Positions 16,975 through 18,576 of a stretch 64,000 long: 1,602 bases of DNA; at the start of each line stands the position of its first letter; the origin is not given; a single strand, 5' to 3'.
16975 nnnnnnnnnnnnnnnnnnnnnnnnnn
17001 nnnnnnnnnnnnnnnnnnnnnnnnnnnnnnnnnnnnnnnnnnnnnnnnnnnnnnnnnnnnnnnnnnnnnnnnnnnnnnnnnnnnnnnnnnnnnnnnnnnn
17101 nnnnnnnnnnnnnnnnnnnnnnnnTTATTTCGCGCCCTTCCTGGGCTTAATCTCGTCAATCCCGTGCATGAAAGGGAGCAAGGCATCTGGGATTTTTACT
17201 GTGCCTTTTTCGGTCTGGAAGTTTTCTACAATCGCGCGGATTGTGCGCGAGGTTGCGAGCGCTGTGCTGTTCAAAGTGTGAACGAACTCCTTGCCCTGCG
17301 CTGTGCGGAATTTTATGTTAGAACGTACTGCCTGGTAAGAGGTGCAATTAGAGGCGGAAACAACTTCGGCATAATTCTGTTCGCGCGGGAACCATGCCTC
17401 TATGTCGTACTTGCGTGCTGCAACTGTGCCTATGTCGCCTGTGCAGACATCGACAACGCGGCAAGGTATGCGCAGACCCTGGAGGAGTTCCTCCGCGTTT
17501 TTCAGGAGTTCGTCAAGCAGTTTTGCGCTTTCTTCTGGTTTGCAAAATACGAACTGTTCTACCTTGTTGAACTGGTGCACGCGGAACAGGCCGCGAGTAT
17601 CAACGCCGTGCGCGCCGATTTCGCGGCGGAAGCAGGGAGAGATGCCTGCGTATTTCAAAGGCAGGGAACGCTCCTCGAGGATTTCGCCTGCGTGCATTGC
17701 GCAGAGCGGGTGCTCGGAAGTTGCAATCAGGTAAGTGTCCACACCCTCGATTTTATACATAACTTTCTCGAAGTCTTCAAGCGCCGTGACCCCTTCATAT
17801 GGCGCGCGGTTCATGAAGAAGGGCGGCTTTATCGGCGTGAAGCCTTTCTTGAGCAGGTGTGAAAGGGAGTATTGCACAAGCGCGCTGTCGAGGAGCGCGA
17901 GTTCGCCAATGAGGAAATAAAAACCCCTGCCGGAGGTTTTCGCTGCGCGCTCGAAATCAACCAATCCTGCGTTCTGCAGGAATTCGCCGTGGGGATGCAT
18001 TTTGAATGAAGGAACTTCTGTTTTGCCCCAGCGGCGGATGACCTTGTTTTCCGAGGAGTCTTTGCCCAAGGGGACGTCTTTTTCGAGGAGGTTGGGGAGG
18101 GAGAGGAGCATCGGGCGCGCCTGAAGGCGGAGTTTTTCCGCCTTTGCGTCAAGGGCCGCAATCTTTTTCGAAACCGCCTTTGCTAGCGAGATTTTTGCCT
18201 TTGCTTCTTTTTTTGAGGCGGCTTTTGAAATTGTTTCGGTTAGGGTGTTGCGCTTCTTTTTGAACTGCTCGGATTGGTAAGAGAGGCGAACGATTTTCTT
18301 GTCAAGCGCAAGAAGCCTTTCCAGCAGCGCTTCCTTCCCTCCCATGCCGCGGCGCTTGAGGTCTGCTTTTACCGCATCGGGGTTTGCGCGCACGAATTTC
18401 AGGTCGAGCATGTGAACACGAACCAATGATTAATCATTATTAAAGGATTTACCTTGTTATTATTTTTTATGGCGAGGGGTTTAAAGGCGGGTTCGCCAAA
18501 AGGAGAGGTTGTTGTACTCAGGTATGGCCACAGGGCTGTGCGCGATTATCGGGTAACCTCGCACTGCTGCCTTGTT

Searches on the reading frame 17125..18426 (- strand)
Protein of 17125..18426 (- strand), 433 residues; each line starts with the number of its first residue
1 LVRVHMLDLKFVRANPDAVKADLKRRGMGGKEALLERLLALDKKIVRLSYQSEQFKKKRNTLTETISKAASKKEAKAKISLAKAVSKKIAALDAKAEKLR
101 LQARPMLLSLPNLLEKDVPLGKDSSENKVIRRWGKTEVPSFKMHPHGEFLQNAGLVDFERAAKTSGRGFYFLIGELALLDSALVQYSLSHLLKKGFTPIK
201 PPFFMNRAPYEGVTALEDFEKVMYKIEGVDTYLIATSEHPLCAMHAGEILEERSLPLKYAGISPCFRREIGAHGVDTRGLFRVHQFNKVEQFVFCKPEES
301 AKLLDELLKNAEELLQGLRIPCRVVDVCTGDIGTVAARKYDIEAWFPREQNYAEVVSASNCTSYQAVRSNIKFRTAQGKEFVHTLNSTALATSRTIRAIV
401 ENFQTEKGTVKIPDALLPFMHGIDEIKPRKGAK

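Call 28: search_protein_families(library=pfam, proteins=[window:17125-18426:-], max_evalue=0.01)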
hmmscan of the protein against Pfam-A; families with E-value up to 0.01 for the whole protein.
window:17125-18426:- (433 aa): 2 families
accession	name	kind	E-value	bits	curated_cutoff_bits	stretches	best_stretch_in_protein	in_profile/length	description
PF00587.30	tRNA-synt_2b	-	8.5e-39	133.9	29.3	1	230-403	10-179/179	tRNA synthetase class II core domain (G, H, P, S and T)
PF02403.27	Seryl_tRNA_N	-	5.5e-21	75.3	28.2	1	6-113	1-107/108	Seryl-tRNA synthetase N-terminal domain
